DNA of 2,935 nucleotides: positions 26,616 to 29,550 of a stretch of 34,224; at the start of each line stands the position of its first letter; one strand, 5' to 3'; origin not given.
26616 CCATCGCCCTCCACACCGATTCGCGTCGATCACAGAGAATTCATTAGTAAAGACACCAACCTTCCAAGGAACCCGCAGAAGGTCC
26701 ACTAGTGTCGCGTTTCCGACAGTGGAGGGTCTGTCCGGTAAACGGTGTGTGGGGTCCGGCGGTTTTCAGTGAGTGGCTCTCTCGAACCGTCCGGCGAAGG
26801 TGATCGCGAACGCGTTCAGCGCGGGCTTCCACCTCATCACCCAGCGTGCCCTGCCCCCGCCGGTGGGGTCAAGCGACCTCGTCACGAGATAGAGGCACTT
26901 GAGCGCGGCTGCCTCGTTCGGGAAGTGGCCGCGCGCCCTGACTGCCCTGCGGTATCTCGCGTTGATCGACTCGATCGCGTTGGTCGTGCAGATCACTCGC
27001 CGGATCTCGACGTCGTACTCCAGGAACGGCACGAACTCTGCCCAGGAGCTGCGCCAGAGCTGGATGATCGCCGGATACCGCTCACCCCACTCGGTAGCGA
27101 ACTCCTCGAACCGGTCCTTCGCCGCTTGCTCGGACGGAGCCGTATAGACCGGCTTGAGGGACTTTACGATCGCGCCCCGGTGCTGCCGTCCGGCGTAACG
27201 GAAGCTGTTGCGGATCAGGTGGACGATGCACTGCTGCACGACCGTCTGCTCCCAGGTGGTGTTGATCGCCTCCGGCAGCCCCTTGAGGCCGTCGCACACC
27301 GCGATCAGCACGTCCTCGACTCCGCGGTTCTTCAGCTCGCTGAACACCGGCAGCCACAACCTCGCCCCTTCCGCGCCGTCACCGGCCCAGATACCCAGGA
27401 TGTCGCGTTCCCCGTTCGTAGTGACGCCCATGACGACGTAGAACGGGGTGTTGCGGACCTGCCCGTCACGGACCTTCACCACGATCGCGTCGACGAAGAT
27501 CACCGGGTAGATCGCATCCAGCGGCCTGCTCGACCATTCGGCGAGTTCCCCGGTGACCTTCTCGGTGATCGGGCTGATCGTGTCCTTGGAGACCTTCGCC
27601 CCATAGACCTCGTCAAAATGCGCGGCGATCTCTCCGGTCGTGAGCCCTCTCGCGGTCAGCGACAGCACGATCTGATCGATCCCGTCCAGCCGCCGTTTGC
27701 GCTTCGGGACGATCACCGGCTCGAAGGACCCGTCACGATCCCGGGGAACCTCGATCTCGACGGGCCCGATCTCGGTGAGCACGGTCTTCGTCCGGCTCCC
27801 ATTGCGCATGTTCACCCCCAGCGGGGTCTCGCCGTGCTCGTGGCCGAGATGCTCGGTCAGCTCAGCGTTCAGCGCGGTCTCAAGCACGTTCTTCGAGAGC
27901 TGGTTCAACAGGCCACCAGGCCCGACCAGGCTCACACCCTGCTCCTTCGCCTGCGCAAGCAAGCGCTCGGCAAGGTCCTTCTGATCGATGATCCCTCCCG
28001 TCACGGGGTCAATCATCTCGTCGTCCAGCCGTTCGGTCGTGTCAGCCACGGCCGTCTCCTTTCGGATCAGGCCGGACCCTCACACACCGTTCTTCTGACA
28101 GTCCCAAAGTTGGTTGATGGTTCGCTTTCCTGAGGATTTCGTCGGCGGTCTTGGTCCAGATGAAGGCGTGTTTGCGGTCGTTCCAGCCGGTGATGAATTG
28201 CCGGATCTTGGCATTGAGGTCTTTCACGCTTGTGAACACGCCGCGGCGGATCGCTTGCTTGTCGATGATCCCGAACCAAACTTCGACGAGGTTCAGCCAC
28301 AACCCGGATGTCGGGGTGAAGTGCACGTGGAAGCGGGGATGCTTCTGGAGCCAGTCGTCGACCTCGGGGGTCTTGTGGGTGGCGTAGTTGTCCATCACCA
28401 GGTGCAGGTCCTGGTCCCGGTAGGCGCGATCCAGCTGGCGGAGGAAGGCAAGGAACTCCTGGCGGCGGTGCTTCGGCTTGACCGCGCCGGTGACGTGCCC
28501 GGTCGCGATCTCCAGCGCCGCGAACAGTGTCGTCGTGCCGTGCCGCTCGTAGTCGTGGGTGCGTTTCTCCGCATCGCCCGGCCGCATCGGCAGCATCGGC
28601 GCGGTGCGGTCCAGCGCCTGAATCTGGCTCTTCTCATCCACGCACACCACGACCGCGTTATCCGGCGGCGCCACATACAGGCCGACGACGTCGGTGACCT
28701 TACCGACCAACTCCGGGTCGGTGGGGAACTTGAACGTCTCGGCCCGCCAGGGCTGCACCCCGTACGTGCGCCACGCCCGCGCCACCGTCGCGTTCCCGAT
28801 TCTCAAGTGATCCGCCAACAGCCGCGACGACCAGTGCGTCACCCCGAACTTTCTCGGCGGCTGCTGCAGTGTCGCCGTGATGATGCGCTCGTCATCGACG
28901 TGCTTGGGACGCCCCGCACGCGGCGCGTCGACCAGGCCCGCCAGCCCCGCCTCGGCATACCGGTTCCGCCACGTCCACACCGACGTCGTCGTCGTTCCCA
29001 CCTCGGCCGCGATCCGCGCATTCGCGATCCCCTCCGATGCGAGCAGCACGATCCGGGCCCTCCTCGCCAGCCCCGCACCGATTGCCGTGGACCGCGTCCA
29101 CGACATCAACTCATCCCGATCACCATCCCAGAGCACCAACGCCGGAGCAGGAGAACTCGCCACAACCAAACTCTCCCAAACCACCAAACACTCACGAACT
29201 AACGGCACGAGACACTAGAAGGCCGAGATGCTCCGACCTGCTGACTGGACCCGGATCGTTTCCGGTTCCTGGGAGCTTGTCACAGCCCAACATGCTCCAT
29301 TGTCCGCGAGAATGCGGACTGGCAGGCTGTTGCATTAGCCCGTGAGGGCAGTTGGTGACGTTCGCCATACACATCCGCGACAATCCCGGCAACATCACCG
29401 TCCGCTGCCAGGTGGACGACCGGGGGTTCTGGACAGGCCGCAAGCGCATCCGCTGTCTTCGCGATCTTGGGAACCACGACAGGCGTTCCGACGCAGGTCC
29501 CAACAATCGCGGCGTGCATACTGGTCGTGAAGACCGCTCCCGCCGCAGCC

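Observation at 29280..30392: Orphan polysaccharide pyruvyl transferase marooned between IS elements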

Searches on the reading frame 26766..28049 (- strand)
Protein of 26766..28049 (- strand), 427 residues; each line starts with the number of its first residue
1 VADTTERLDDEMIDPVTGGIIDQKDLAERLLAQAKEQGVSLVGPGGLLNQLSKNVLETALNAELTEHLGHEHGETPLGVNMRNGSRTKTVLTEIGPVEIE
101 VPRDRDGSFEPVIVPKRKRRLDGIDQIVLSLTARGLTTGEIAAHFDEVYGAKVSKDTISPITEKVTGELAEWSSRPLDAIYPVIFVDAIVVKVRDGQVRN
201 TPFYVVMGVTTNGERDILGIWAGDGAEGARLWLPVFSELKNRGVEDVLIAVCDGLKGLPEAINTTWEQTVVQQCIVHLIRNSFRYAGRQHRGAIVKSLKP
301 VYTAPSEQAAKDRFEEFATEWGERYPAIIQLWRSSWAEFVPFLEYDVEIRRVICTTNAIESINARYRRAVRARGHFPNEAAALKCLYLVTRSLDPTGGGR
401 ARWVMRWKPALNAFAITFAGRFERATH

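Call 11: search_protein_families(library=pfam, proteins=[window:26766-28049:-], max_evalue=0.001)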
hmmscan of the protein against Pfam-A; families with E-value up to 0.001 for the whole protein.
window:26766-28049:- (427 aa): 1 family
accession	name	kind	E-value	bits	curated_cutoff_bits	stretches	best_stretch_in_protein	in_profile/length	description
PF00872.24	Transposase_mut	-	1.5e-122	409.6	21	1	31-394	11-373/379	Transposase, Mutator family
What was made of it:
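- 26727..28105 (-): Complete IS256-family element (28-nt terminal inverted repeats) with no target-site duplication. Transposase_mut at 410 bits (call 11).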

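Call 31: search_protein_families(library=pfam, proteins=[L007:1700-2551:+, L007:2706-3908:-, L007:3950-6115:+, L008:3184-4488:+], max_evalue=0.01)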
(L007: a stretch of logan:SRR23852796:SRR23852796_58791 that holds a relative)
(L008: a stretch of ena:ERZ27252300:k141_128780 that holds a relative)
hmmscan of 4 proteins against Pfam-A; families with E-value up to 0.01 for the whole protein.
L007:1700-2551:+ (283 aa): 0 families

L007:2706-3908:- (400 aa): 4 families
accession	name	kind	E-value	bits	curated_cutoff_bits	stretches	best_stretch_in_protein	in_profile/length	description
PF13692.12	Glyco_trans_1_4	-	3e-15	57.1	27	1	225-353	3-139/142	Glycosyl transferases group 1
PF00534.26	Glycos_transf_1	-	2e-14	53.9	26.4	1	218-367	10-170/172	Glycosyl transferases group 1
PF13439.12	Glyco_transf_4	-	2.7e-06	28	28.5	1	88-197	57-165/170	Glycosyltransferase Family 4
PF13524.12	Glyco_trans_1_2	-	0.00012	22.5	25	1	248-381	9-140/144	Glycosyl transferase-like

L007:3950-6115:+ (721 aa): 9 families
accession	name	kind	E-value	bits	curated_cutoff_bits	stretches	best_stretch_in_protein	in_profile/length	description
PF00535.33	Glycos_transf_2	-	7e-25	88.3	23.3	1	419-538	1-121/168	Glycosyl transferase family 2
PF13692.12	Glyco_trans_1_4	-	2.3e-20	73.7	27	1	229-365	2-142/142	Glycosyl transferases group 1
PF13641.12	Glyco_tranf_2_3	-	2.9e-14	54.1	27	1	416-628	1-226/230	Glycosyltransferase like family 2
PF10111.15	Glyco_tranf_2_2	-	1.4e-11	44.9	27.3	2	419-518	1-102/276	Glycosyltransferase like family 2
PF13632.12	Glyco_trans_2_3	-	3.3e-06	27.5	27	1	563-640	74-156/198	Glycosyl transferase family group 2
PF00534.26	Glycos_transf_1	-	2.1e-05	24.6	26.4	1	257-379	40-172/172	Glycosyl transferases group 1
PF13439.12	Glyco_transf_4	-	2.9e-05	24.6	28.5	1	20-204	5-163/170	Glycosyltransferase Family 4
PF13704.12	Glyco_tranf_2_4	-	0.0022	18.9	27.5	1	449-508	22-82/98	Glycosyl transferase family 2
PF02709.20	Glyco_transf_7C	-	0.0022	18.1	23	1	562-609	20-68/78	N-terminal domain of galactosyltransferase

L008:3184-4488:+ (434 aa): 1 family
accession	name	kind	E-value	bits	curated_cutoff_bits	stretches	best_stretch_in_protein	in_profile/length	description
PF01610.23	DDE_Tnp_ISL3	-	1.4e-56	192.4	23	1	164-417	1-237/240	Transposase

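Call 57: search_protein_families(library=ncbifam, proteins=[L007:1700-2551:+, L007:3950-6115:+, L007:2706-3908:-], max_evalue=0.01)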
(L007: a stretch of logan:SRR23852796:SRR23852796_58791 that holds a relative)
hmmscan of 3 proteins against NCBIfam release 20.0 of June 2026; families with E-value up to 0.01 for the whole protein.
L007:1700-2551:+ (283 aa): 0 families

L007:3950-6115:+ (721 aa): 21 families
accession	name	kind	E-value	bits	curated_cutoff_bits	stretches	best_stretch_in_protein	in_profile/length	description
TIGR03965.1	mycofact_glyco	equivalog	4.4e-33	114.9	280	1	415-654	73-321/467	mycofactocin biosynthesis glycosyltransferase MftF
TIGR03087.1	stp1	hypoth_equivalog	1.3e-25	90.4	316.65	1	111-384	105-381/397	TIGR03087 family PEP-CTERM/XrtA system glycosyltransferase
NF041875.1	EPS_EpsD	equivalog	1.1e-19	71.1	370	2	418-520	1-102/325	exopolysaccharide biosynthesis glycosyltransferase EpsD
NF007482.0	PRK10073.1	equivalog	4.5e-19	68.6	423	1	416-525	6-114/334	glycosyltransferase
TIGR04283.1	glyco_like_mftF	equivalog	4.4e-18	65.7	182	1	418-638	1-210/221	TIGR04283 family arsenosugar biosynthesis glycosyltransferase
TIGR03937.1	PgaC_IcaA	equivalog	1.9e-13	50.2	422.3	1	415-541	44-169/407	poly-beta-1,6-N-acetyl-D-glucosamine synthase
NF038299.1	EPS_HpsN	equivalog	3.8e-13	49.1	425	2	416-530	1-114/317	hormogonium polysaccharide biosynthesis glycosyltransferase HpsN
NF038302.1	EPS_HpsE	equivalog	1.5e-11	43.9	300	1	418-520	3-109/307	hormogonium polysaccharide biosynthesis glycosyltransferase HpsE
TIGR03111.1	glyc2_xrt_Gpos1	hypoth_equivalog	2.5e-10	39.7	363.95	1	412-532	45-166/439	TIGR03111 family XrtG-associated glycosyltransferase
NF047683.1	TeichurnBiosyTuaG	equivalog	5e-10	39.4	400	1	415-514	5-103/252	teichuronic acid biosynthesis protein TuaG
NF010496.0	PRK13915.1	equivalog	7.1e-08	31.9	262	1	417-521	32-141/307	glucosyl-3-phosphoglycerate synthase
TIGR03469.1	HpnB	hypoth_equivalog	2.3e-07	30.2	379.25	1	407-527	36-165/386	hopene-associated glycosyltransferase HpnB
NF050819.1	PolSacchBiosHfsG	equivalog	7.3e-07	28.6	500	1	415-507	11-101/302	polysaccharide biosynthesis protein HfsG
TIGR01556.1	rhamnosyltran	subfamily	1.7e-06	27.4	200.55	1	445-525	20-101/281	rhamnosyltransferase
TIGR04009.1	wcaE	equivalog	1.1e-05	24.8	369.2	1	433-512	21-97/248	colanic acid biosynthesis glycosyltransferase WcaE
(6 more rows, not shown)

L007:2706-3908:- (400 aa): 14 families
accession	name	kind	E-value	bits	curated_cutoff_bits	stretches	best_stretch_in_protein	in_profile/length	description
NF041876.1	EPS_EpsE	equivalog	1.7e-14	53.9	400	1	191-370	188-376/389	exopolysaccharide biosynthesis GT4 family glycosyltransferase EpsE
TIGR03088.1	stp2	hypoth_equivalog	1.7e-12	47.1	409.05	1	279-379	263-362/374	TIGR03088 family PEP-CTERM/XrtA system glycosyltransferase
TIGR03449.1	mycothiol_MshA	equivalog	2.8e-12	46.3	462.5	1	163-391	162-404/406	D-inositol-3-phosphate glycosyltransferase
NF053787.1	GlcN_PG_synth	equivalog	3.6e-10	39.2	480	1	191-383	166-352/361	N-acetylglucosaminyl phosphatidylglycerol synthase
TIGR03999.1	thiol_BshA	equivalog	3.8e-10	39.3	273.7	1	274-370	251-353/375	N-acetyl-alpha-D-glucosaminyl L-malate synthase BshA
TIGR02468.1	sucrsPsyn_pln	equivalog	4e-09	34.8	1143.95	1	280-381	559-662/1051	sucrose-phosphate synthase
TIGR02149.1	glgA_Coryne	subfamily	1.9e-08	33.9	302.4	1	279-384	274-384/391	glycogen synthase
NF038229.1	Glyco4_Geo_Pelo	equivalog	1.2e-07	31.1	400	1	269-369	218-315/338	GPMC system family 4 glycosyltransferase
NF041139.1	TreT_Thcocales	equivalog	5.3e-07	28.8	775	1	272-339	297-364/412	trehalose synthase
TIGR02472.1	sucr_P_syn_N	equivalog_domain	4.6e-06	25.7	576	1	290-339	342-391/439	sucrose-phosphate synthase, putative, glycosyltransferase domain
TIGR02470.1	sucr_synth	equivalog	0.00011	20.5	810.4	1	291-351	646-704/784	sucrose synthase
TIGR04063.1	stp3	hypoth_equivalog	0.00013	21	442.05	1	306-379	312-384/397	TIGR04063 family PEP-CTERM/XrtA system glycosyltransferase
NF049988.1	MGlcDAGSynMgs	equivalog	0.00017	21.1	400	1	273-360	274-357/398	alpha-monoglucosyldiacylglycerol synthase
TIGR04005.1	wcaL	equivalog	0.00019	20.4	537.6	1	185-372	193-388/406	colanic acid biosynthesis glycosyltransferase WcaL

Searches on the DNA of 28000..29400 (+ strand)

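Call 84: search_dna_similar(query=window:28000-29400:+, collection=plasmids, mode=distant, max_rows=10)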
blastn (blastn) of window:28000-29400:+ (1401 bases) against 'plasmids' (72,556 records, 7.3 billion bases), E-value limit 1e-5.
Records with a match: 635; places in all: 1225; records where one place covers at least 80% of the query: 0.
Best place of each record, by identity: >=99% 1; 90-95% 1; 80-90% 12; 60-80% 621.
By first word of the organism name: Streptomyces 107; Sinorhizobium 95; Rhizobium 59; Rhodococcus 53; Agrobacterium 36; Bradyrhizobium 32; Pseudomonas 32; Ralstonia 29; Sphingobium 13; Cupriavidus 12; and 62 more.
By predicted mobility (MOB-suite, as given by PLSDB): conjugative 245; non-mobilizable 220; mobilizable 170.
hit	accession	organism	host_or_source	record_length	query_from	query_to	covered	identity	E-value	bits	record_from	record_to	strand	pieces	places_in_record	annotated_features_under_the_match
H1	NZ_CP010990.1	Pseudonocardia sp. EC080625-04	Apterostigma dentigerum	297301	263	1219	68%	80.1%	0e+0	845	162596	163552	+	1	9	none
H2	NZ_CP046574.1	Rhodococcus sp. WAY2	cell culture,bacterial consortium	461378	115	1140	73%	71.9%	2e-143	517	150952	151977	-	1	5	IS630 family transposase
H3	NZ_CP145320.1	Rhodococcus ruber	-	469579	134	1140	72%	72.3%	1e-146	528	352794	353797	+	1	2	IS630 family transposase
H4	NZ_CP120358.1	Rhodococcus rhodochrous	single cell,petroleum contaminated soil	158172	134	1128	71%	72.4%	4e-147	529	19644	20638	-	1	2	IS630 family transposase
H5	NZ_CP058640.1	Rhodococcus sp. ZPP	cell culture,soil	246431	115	1140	73%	69.9%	1e-139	627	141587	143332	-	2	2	IS630 family transposase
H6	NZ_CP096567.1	Rhodococcus qingshengii JCM 15477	sandy loam,soil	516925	108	1109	72%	70.4%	6e-119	435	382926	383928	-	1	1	none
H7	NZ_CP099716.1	Dietzia kunjamensis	cell culture,water from a container for ...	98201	120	1077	68%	72.7%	1e-152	548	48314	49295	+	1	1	IS630 family transposase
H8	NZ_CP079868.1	Mycobacterium sp. SMC-8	Homo sapiens,sputum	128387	134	1143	72%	68.9%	1e-90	342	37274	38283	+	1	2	IS630 family transposase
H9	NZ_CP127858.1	Kocuria rosea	single cell culture,deep sea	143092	120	1077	68%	71.7%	7e-112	486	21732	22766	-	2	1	none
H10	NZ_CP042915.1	Rhodococcus qingshengii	Eruca vesicaria subsp. sativa,whole ...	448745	108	1055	68%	71.0%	1e-122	449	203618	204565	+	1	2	IS630 family transposase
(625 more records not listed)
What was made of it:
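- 28106..29220 (-): IS630-family element, 3'-truncated. It lacks the last ~5 codons and one terminal repeat, and abuts IS256. Similarity to plasmid IS630 copies spans about 28107-29218 (call 84).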

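Call 93: get_annotated_region(hit=H2, flank=400)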
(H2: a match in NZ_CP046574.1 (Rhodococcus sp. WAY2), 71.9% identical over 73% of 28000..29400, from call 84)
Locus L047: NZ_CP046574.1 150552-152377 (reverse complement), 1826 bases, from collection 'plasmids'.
description: Rhodococcus sp. WAY2 plasmid pRWAY02, complete sequence
organism: Rhodococcus sp. WAY2 (NCBI taxid 2663121)
taxonomy: Bacteria; Actinomycetota; Actinomycetes; Mycobacteriales; Nocardiaceae; Rhodococcus; Rhodococcus sp. WAY2
host: -; source: cell culture,bacterial consortium; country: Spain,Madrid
typing (MOB-suite, as given by PLSDB): mobilizable; replicon rep_cluster_313; relaxase MOBP,MOBP
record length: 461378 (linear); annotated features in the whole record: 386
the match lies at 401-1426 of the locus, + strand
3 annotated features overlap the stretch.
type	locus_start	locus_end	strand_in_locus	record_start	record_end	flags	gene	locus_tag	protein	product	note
CDS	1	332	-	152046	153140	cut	-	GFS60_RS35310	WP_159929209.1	IS630 family transposase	-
CDS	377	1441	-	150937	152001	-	-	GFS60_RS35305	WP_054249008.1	IS630 family transposase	-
CDS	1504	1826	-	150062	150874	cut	hcaB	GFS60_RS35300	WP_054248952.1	3-(cis-5,6-dihydroxycyclohexa-1, 3-dien-1-yl)propanoate dehydrogenase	-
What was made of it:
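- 28106..29220 (-): The Rhodococcus copy shows the CDS stop would fall inside the IS256 (call 93).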

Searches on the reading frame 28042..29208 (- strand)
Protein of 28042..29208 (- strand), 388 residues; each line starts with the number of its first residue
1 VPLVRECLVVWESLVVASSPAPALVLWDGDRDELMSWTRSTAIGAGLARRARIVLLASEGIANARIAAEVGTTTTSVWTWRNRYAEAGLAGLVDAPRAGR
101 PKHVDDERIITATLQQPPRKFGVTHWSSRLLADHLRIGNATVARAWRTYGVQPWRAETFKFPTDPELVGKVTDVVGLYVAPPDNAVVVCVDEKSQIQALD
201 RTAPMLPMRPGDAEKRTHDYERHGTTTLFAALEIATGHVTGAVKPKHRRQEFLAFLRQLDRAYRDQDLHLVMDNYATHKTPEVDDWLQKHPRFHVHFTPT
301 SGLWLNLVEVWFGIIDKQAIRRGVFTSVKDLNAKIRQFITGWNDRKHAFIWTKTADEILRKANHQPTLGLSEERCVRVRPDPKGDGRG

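Call 11: search_protein_families(library=pfam, proteins=[window:28042-29208:-], max_evalue=0.001)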
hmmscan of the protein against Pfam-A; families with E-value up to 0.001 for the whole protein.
window:28042-29208:- (388 aa): 5 families
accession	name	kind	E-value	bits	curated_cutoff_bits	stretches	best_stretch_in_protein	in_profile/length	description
PF13358.12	DDE_3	-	1.5e-21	77.2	28.6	1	187-331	2-145/146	DDE superfamily endonuclease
PF13565.12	HTH_32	-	1.3e-13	51.7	33.7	1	77-146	2-73/73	Homeodomain-like domain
PF13551.12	HTH_29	-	7.5e-12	45.6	28.1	1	50-107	1-61/64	Winged helix-turn helix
PF13384.12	HTH_23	-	5e-09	36.2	24.6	1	48-92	5-49/50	Homeodomain-like domain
PF13518.12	HTH_28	-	1.8e-08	34.7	25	1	49-100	1-52/52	Helix-turn-helix domain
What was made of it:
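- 28106..29220 (-): Pfam DDE_3 plus HTH domains (call 11).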

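Call 31: search_protein_families(library=pfam, proteins=[L007:1700-2551:+, L007:2706-3908:-, L007:3950-6115:+, L008:3184-4488:+], max_evalue=0.01)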
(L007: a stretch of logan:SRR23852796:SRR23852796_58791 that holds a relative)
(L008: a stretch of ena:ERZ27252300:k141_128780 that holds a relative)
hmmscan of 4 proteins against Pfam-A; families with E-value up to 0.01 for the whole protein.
L007:1700-2551:+ (283 aa): 0 families

L007:2706-3908:- (400 aa): 4 families
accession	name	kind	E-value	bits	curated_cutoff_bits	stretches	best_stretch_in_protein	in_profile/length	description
PF13692.12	Glyco_trans_1_4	-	3e-15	57.1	27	1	225-353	3-139/142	Glycosyl transferases group 1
PF00534.26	Glycos_transf_1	-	2e-14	53.9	26.4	1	218-367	10-170/172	Glycosyl transferases group 1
PF13439.12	Glyco_transf_4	-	2.7e-06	28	28.5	1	88-197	57-165/170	Glycosyltransferase Family 4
PF13524.12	Glyco_trans_1_2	-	0.00012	22.5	25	1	248-381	9-140/144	Glycosyl transferase-like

L007:3950-6115:+ (721 aa): 9 families
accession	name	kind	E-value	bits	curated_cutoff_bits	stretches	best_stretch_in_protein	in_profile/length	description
PF00535.33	Glycos_transf_2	-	7e-25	88.3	23.3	1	419-538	1-121/168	Glycosyl transferase family 2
PF13692.12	Glyco_trans_1_4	-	2.3e-20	73.7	27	1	229-365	2-142/142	Glycosyl transferases group 1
PF13641.12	Glyco_tranf_2_3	-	2.9e-14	54.1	27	1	416-628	1-226/230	Glycosyltransferase like family 2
PF10111.15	Glyco_tranf_2_2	-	1.4e-11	44.9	27.3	2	419-518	1-102/276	Glycosyltransferase like family 2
PF13632.12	Glyco_trans_2_3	-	3.3e-06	27.5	27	1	563-640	74-156/198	Glycosyl transferase family group 2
PF00534.26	Glycos_transf_1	-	2.1e-05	24.6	26.4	1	257-379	40-172/172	Glycosyl transferases group 1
PF13439.12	Glyco_transf_4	-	2.9e-05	24.6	28.5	1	20-204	5-163/170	Glycosyltransferase Family 4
PF13704.12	Glyco_tranf_2_4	-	0.0022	18.9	27.5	1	449-508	22-82/98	Glycosyl transferase family 2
PF02709.20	Glyco_transf_7C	-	0.0022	18.1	23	1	562-609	20-68/78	N-terminal domain of galactosyltransferase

L008:3184-4488:+ (434 aa): 1 family
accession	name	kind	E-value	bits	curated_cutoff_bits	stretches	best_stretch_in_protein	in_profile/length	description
PF01610.23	DDE_Tnp_ISL3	-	1.4e-56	192.4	23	1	164-417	1-237/240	Transposase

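Call 57: search_protein_families(library=ncbifam, proteins=[L007:1700-2551:+, L007:3950-6115:+, L007:2706-3908:-], max_evalue=0.01)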
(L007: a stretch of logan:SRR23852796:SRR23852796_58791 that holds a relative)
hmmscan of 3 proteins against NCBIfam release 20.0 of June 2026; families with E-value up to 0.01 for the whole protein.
L007:1700-2551:+ (283 aa): 0 families

L007:3950-6115:+ (721 aa): 21 families
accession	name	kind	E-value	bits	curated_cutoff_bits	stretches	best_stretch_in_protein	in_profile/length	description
TIGR03965.1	mycofact_glyco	equivalog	4.4e-33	114.9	280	1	415-654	73-321/467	mycofactocin biosynthesis glycosyltransferase MftF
TIGR03087.1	stp1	hypoth_equivalog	1.3e-25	90.4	316.65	1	111-384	105-381/397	TIGR03087 family PEP-CTERM/XrtA system glycosyltransferase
NF041875.1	EPS_EpsD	equivalog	1.1e-19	71.1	370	2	418-520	1-102/325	exopolysaccharide biosynthesis glycosyltransferase EpsD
NF007482.0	PRK10073.1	equivalog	4.5e-19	68.6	423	1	416-525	6-114/334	glycosyltransferase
TIGR04283.1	glyco_like_mftF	equivalog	4.4e-18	65.7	182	1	418-638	1-210/221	TIGR04283 family arsenosugar biosynthesis glycosyltransferase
TIGR03937.1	PgaC_IcaA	equivalog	1.9e-13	50.2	422.3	1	415-541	44-169/407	poly-beta-1,6-N-acetyl-D-glucosamine synthase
NF038299.1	EPS_HpsN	equivalog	3.8e-13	49.1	425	2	416-530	1-114/317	hormogonium polysaccharide biosynthesis glycosyltransferase HpsN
NF038302.1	EPS_HpsE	equivalog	1.5e-11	43.9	300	1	418-520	3-109/307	hormogonium polysaccharide biosynthesis glycosyltransferase HpsE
TIGR03111.1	glyc2_xrt_Gpos1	hypoth_equivalog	2.5e-10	39.7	363.95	1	412-532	45-166/439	TIGR03111 family XrtG-associated glycosyltransferase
NF047683.1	TeichurnBiosyTuaG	equivalog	5e-10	39.4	400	1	415-514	5-103/252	teichuronic acid biosynthesis protein TuaG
NF010496.0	PRK13915.1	equivalog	7.1e-08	31.9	262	1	417-521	32-141/307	glucosyl-3-phosphoglycerate synthase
TIGR03469.1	HpnB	hypoth_equivalog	2.3e-07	30.2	379.25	1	407-527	36-165/386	hopene-associated glycosyltransferase HpnB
NF050819.1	PolSacchBiosHfsG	equivalog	7.3e-07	28.6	500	1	415-507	11-101/302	polysaccharide biosynthesis protein HfsG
TIGR01556.1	rhamnosyltran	subfamily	1.7e-06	27.4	200.55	1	445-525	20-101/281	rhamnosyltransferase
TIGR04009.1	wcaE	equivalog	1.1e-05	24.8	369.2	1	433-512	21-97/248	colanic acid biosynthesis glycosyltransferase WcaE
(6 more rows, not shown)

L007:2706-3908:- (400 aa): 14 families
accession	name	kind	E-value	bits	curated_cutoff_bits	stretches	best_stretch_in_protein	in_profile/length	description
NF041876.1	EPS_EpsE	equivalog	1.7e-14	53.9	400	1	191-370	188-376/389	exopolysaccharide biosynthesis GT4 family glycosyltransferase EpsE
TIGR03088.1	stp2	hypoth_equivalog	1.7e-12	47.1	409.05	1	279-379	263-362/374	TIGR03088 family PEP-CTERM/XrtA system glycosyltransferase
TIGR03449.1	mycothiol_MshA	equivalog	2.8e-12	46.3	462.5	1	163-391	162-404/406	D-inositol-3-phosphate glycosyltransferase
NF053787.1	GlcN_PG_synth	equivalog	3.6e-10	39.2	480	1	191-383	166-352/361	N-acetylglucosaminyl phosphatidylglycerol synthase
TIGR03999.1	thiol_BshA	equivalog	3.8e-10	39.3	273.7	1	274-370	251-353/375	N-acetyl-alpha-D-glucosaminyl L-malate synthase BshA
TIGR02468.1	sucrsPsyn_pln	equivalog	4e-09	34.8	1143.95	1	280-381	559-662/1051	sucrose-phosphate synthase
TIGR02149.1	glgA_Coryne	subfamily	1.9e-08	33.9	302.4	1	279-384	274-384/391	glycogen synthase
NF038229.1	Glyco4_Geo_Pelo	equivalog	1.2e-07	31.1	400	1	269-369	218-315/338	GPMC system family 4 glycosyltransferase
NF041139.1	TreT_Thcocales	equivalog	5.3e-07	28.8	775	1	272-339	297-364/412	trehalose synthase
TIGR02472.1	sucr_P_syn_N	equivalog_domain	4.6e-06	25.7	576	1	290-339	342-391/439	sucrose-phosphate synthase, putative, glycosyltransferase domain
TIGR02470.1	sucr_synth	equivalog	0.00011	20.5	810.4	1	291-351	646-704/784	sucrose synthase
TIGR04063.1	stp3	hypoth_equivalog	0.00013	21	442.05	1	306-379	312-384/397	TIGR04063 family PEP-CTERM/XrtA system glycosyltransferase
NF049988.1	MGlcDAGSynMgs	equivalog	0.00017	21.1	400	1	273-360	274-357/398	alpha-monoglucosyldiacylglycerol synthase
TIGR04005.1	wcaL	equivalog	0.00019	20.4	537.6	1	185-372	193-388/406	colanic acid biosynthesis glycosyltransferase WcaL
